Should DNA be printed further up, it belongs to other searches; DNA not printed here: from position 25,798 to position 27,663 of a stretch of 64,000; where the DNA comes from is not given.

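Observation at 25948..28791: Tightly coupled FMN-binding protein / ApbE / membrane FAD-NAD(P) oxidoreductase operon: candidate extracytoplasmic flavin-based electron transfer module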

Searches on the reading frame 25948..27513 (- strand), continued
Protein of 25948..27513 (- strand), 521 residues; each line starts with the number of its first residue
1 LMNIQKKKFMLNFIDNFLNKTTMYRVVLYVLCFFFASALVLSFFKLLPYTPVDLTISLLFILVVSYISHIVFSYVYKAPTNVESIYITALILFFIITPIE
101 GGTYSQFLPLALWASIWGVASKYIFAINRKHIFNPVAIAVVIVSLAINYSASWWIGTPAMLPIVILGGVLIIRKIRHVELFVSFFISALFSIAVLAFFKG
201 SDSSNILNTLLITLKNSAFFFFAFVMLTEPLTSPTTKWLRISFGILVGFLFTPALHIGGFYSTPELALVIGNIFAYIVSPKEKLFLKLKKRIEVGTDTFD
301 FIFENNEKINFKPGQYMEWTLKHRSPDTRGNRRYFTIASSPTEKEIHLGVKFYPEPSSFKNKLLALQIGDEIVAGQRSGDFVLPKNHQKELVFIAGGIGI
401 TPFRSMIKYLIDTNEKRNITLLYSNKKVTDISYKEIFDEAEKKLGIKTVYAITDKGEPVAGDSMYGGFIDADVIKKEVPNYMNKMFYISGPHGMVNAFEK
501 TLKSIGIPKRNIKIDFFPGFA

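Call 14: find_related_loci(query=window:25948-27513:-, collection=genome_contigs, flank=6000)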
Query window:25948-27513:- (521 aa) in genome_contigs; peptide patterns used: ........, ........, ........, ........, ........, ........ (x = any residue, [..] = any of these).
201 stretches matched a pattern; 114 encode a relative of the query (tblastn E <= 1e-3); the best 80 are kept; 80 distinct loci.
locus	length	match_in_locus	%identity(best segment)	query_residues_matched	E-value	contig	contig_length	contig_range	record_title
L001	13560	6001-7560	89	1-521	0e+0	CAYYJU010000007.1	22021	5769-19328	MAG TPA_asm: uncultured Candidatus Saccharibacteria bacterium isolate SRP286056_co1_681 genome assembly, contig: NODE_27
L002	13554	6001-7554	73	4-521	0e+0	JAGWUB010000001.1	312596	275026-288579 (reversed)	MAG: Patescibacteria group bacterium isolate REEB387 contig-150_4, whole genome shotgun sequence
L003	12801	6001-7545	71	4-521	0e+0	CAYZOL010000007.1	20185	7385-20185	MAG TPA_asm: uncultured Candidatus Saccharibacteria bacterium isolate SRP342105_co1_326 genome assembly, contig: NODE_35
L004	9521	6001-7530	73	9-521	0e+0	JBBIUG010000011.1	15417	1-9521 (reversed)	MAG: Candidatus Nomurabacteria bacterium isolate STF170223_bin_48 NODE_883_length_15417_cov_4.468038, whole genome shotg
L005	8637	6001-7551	74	8-521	0e+0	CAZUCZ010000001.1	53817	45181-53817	MAG TPA_asm: uncultured Candidatus Saccharibacteria bacterium isolate SRP257259_co1_159 genome assembly, contig: NODE_55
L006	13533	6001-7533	68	8-521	0e+0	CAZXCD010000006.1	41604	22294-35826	MAG TPA_asm: uncultured Candidatus Saccharibacteria bacterium isolate SRP050083_co3_105 genome assembly, contig: NODE_58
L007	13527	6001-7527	73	10-521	0e+0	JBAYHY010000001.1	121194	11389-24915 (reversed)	MAG: Candidatus Paceibacterota bacterium isolate SO_2016_GW1_160 scaffold00339_OW334_2016, whole genome shotgun sequence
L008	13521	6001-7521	71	11-521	0e+0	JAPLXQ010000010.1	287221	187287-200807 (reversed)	MAG: Candidatus Nomurabacteria bacterium isolate LacPavin_0818_WC45_MAG_33_35 LacPavin_0818_WC45_scaffold_96302, whole g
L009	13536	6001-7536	67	7-521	0e+0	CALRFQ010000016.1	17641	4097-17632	MAG: Candidatus Nomurabacteria bacterium isolate RH-9nov16-150 genome assembly, contig: RH-9nov16-C-C6298, whole genome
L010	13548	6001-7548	68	9-521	0e+0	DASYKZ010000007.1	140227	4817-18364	MAG TPA_asm: Candidatus Paceibacterota bacterium isolate SMAG_U4335 k141_4224630, whole genome shotgun sequence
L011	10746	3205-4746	60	5-521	0e+0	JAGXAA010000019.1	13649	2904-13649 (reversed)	MAG: Patescibacteria group bacterium isolate REEB66 contig-150_5790, whole genome shotgun sequence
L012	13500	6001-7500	55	10-521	0e+0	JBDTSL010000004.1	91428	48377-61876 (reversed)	MAG: Candidatus Doudnabacteria bacterium isolate cluster3_bin.27 NODE_437_length_91428_cov_9.060773, whole genome shotgu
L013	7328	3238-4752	55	14-521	0e+0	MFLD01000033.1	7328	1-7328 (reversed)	MAG: Candidatus Kaiserbacteria bacterium RIFCSPHIGHO2_02_FULL_49_16 rifcsphigho2_02_scaffold_42141, whole genome shotgun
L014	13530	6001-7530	54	9-521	0e+0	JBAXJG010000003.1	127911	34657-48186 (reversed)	MAG: Candidatus Uhrbacteria bacterium isolate ELA369 MAG369_3, whole genome shotgun sequence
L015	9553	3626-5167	55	2-520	0e+0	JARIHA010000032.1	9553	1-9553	MAG: Candidatus Taylorbacteria bacterium isolate CullarsAll.DT.40 k141_933475, whole genome shotgun sequence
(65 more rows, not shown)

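Call 21: search_solved_structures(query=window:25948-27513:-, max_evalue=0.01, show_alignments=0)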
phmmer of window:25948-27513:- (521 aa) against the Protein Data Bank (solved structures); distinct sequences matched with E-value up to 0.01: 57.
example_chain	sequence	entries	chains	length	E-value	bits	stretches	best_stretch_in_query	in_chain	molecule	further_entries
2eix_A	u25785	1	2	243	5.9e-13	51.8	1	282-507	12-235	NADH-cytochrome b5 reductase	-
2r6h_A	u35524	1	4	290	1.1e-11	47.7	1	356-517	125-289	NADH:ubiquinone oxidoreductase, Na translocating, F subunit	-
3ozu_A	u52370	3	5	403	3.2e-11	46.2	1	305-517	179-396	Flavohemoprotein | Flavohemoglobin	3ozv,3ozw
1cqx_A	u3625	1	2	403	4.3e-11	45.7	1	305-517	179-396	FLAVOHEMOPROTEIN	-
7rom_A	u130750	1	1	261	1.1e-09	41.1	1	338-507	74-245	NADH-cytochrome b5 reductase 1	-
5ogx_A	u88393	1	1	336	1.2e-09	40.9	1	290-513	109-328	Cytochrome P450 reductase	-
7qty_A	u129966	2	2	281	1.9e-09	40.3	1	356-519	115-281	Na(+)-translocating NADH-quinone reductase subunit F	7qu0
5yly_A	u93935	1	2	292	2e-09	40.2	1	272-515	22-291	Nitrate reductase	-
4wqm_A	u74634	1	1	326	2e-09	40.2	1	290-503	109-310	Toluene-4-monooxygenase electron transfer component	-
6o0a_A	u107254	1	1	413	1.2e-08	37.6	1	285-517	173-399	Flavohemoglobin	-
7qu3_A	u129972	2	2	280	1.7e-08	37.2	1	356-519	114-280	Na(+)-translocating NADH-quinone reductase subunit F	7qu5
4u9u_A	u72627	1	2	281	3.6e-08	36.1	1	356-519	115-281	Na(+)-translocating NADH-quinone reductase subunit F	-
8ad4_A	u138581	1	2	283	3.7e-08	36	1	356-519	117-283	Na(+)-translocating NADH-quinone reductase subunit F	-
4uaj_A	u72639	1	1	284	3.7e-08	36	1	356-519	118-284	Na(+)-translocating NADH-quinone reductase subunit F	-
7xk3_F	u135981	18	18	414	5.2e-08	35.5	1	356-519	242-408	Na(+)-translocating NADH-quinone reductase subunit F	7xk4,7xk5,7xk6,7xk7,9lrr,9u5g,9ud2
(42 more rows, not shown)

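Call 34: search_solved_structures(query=A1, max_evalue=0.01, show_alignments=0)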
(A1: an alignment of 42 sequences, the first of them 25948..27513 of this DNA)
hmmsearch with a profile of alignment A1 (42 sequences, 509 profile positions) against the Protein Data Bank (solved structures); distinct sequences matched with E-value up to 0.01: 121 (the best 60 are shown).
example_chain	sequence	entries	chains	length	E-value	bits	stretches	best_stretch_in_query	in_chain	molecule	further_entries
7qty_A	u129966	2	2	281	9e-16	60.8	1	350-507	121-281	Na(+)-translocating NADH-quinone reductase subunit F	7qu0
7qu3_A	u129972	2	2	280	1.9e-15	59.8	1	351-507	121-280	Na(+)-translocating NADH-quinone reductase subunit F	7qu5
7xk3_F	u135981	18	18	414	4e-15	58.7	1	351-508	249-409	Na(+)-translocating NADH-quinone reductase subunit F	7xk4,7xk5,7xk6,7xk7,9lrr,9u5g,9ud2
4u9u_A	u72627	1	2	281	4.2e-15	58.6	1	350-507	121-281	Na(+)-translocating NADH-quinone reductase subunit F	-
8ad4_A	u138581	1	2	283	4.3e-15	58.6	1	350-507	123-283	Na(+)-translocating NADH-quinone reductase subunit F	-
4uaj_A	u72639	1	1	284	4.4e-15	58.6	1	350-507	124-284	Na(+)-translocating NADH-quinone reductase subunit F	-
8a1t_F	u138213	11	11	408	8.3e-15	57.6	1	351-507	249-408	Na(+)-translocating NADH-quinone reductase subunit F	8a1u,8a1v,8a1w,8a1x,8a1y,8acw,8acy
3ozu_A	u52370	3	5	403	9e-15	57.5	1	297-505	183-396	Flavohemoprotein | Flavohemoglobin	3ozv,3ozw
1cqx_A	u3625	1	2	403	9.1e-15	57.5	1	297-505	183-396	FLAVOHEMOPROTEIN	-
2r6h_A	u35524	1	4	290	1.1e-14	57.3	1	350-503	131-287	NADH:ubiquinone oxidoreductase, Na translocating, F subunit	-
8ad3_A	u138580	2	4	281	2.5e-14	56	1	350-503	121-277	Na(+)-translocating NADH-quinone reductase subunit F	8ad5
6o0a_A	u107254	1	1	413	1.4e-13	53.5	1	274-505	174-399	Flavohemoglobin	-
2eix_A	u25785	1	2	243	3e-13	52.5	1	270-496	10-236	NADH-cytochrome b5 reductase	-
4wqm_A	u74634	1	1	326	8e-13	51.1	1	270-503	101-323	Toluene-4-monooxygenase electron transfer component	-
7rom_A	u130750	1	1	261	8.6e-13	51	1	328-498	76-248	NADH-cytochrome b5 reductase 1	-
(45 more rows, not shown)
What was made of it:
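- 25951..26667 (-): Cytoplasmic FNR-like domain (aa 283-521). FAD motif RYFTIAS (333-339); NAD(P) motif GGIGITP (396-402). PDB sequence hits: calls 21, 34.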

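Call 44: predict_structure(alignment_id=A1)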
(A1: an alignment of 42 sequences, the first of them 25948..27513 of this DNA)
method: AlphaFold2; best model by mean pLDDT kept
length: 521 residues; sequences in the alignment: 42
mean_pLDDT: 84.6   pTM: 0.80
mean pLDDT of the five models: 84.6, 83.8, 83.7, 83.3, 83.1
residues with pLDDT >= 90: 238; 70-90: 224; 50-70: 42; < 50: 17
segments of 3 or more residues with pLDDT < 50: 324-332, 518-521
pLDDT, mean of each block of 10 residues (from residue 1): 54 76 85 97 93 95 94 78 86 89 79 90 70 80 74 85 94 86 94 86 84 89 88 84 93 57 81 85 84 91 84 84 48 74 90 75 86 78 90 93 95 96 93 95 96 87 87 93 93 85 94 67 31
secondary structure, 60 per line:
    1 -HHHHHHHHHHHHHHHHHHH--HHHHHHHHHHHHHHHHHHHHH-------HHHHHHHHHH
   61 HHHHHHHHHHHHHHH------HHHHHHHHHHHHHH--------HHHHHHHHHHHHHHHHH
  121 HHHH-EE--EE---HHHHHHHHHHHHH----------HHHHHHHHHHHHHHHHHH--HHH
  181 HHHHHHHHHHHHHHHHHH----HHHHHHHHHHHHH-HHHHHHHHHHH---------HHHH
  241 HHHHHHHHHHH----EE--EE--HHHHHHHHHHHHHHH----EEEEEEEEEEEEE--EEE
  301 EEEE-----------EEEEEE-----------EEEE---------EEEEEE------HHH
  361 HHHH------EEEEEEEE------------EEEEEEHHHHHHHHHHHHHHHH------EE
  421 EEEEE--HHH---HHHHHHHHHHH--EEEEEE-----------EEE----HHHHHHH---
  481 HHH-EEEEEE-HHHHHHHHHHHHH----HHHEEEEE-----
elements in order: H2-20 H23-43 H51-75 H82-95 H104-124 H135-147 H158-175 H178-198 H203-215 H217-227 H237-251 H264-278 E283-295 E298-304 E316-321 E333-336 E346-351 H358-364 E371-378 E391-396 H397-412 E419-425 H434-444 E447-452 E464-466 H471-477 E485-490 H492-504 E512-516
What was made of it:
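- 25948..27513 (-): NqrB/RnfD-like membrane domain fused to an FNR-type FAD/NAD(P)H module. The longest ORF is 521 aa; the likely start is the ATG at 27486 (512 aa). AF2 pLDDT 84.6, pTM 0.80: call 44.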

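Call 48: fold_search(model_id=the predicted structure, library=pdb)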
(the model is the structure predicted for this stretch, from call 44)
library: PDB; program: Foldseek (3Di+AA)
matches with E <= 10: 1339; with E <= 0.001: 330
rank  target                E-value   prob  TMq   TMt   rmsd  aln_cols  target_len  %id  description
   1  6o0a                  1.0e-17  1.00  0.42  0.55  10.2       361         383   19  Crystal structure of flavohemoglobin from Malassezia yamatoensis with bound FAD and heme determined by iron SAD phasing (released 2019-03-06)
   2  5ogx                  5.6e-17  1.00  0.41  0.63   2.7       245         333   24  Crystal structure of Amycolatopsis cytochrome P450 reductase GcoB. (released 2018-07-04)
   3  1gvh                  2.7e-16  1.00  0.43  0.55   6.2       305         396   16  The X-ray structure of ferric Escherichia coli flavohemoglobin reveals an unespected geometry of the distal heme pocket (released 2002-08-06)
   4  4g1v                  4.6e-16  1.00  0.40  0.51  11.8       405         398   16  X-ray structure of yeast flavohemoglobin (released 2012-11-14)
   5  4eh1_B                9.6e-16  1.00  0.39  0.81   3.3       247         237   18  Crystal Structure of the Flavohem-like-FAD/NAD Binding Domain of Nitric Oxide Dioxygenase from Vibrio cholerae O1 biov (released 2012-04-25)
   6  2r6h_C                1.3e-15  1.00  0.40  0.70   6.4       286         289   22  Crystal structure of the domain comprising the NAD binding and the FAD binding regions of the NADH:ubiquinone oxidored (released 2007-09-11)
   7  7qty                  2.2e-15  1.00  0.39  0.70   6.9       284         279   21  X-ray structure of FAD domain of NqrF of Klebsiella pneumoniae (released 2022-02-09)
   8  4wqm                  2.5e-15  1.00  0.38  0.58   3.8       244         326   23  Structure of the toluene 4-monooxygenase NADH oxidoreductase T4moF, K270S K271S variant (released 2015-09-09)
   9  4eh1_A                2.9e-15  1.00  0.40  0.84   2.7       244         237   17  Crystal Structure of the Flavohem-like-FAD/NAD Binding Domain of Nitric Oxide Dioxygenase from Vibrio cholerae O1 biov (released 2012-04-25)
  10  2r6h_D                3.2e-15  1.00  0.39  0.70   6.6       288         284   22  Crystal structure of the domain comprising the NAD binding and the FAD binding regions of the NADH:ubiquinone oxidored (released 2007-09-11)
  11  2r6h_B                3.4e-15  1.00  0.40  0.70   6.4       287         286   23  Crystal structure of the domain comprising the NAD binding and the FAD binding regions of the NADH:ubiquinone oxidored (released 2007-09-11)
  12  8qt6                  3.8e-15  1.00  0.39  0.49  16.1       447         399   17  Cryo-EM structure of Streptococcus pneumoniae NADPH oxidase (released 2024-07-24)
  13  7qu3                  4.2e-15  1.00  0.39  0.71   6.1       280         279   22  X-ray structure of FAD domain of NqrF of Pseudomonas aeruginosa (released 2022-02-09)
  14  2r6h_A                4.7e-15  1.00  0.39  0.70   5.8       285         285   22  Crystal structure of the domain comprising the NAD binding and the FAD binding regions of the NADH:ubiquinone oxidored (released 2007-09-11)
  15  8qta                  9.3e-15  1.00  0.36  0.45  19.1       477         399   17  Cryo-EM structure of Streptococcus pneumoniae NADPH oxidase F397A mutant in complex with NADPH (released 2024-07-24)
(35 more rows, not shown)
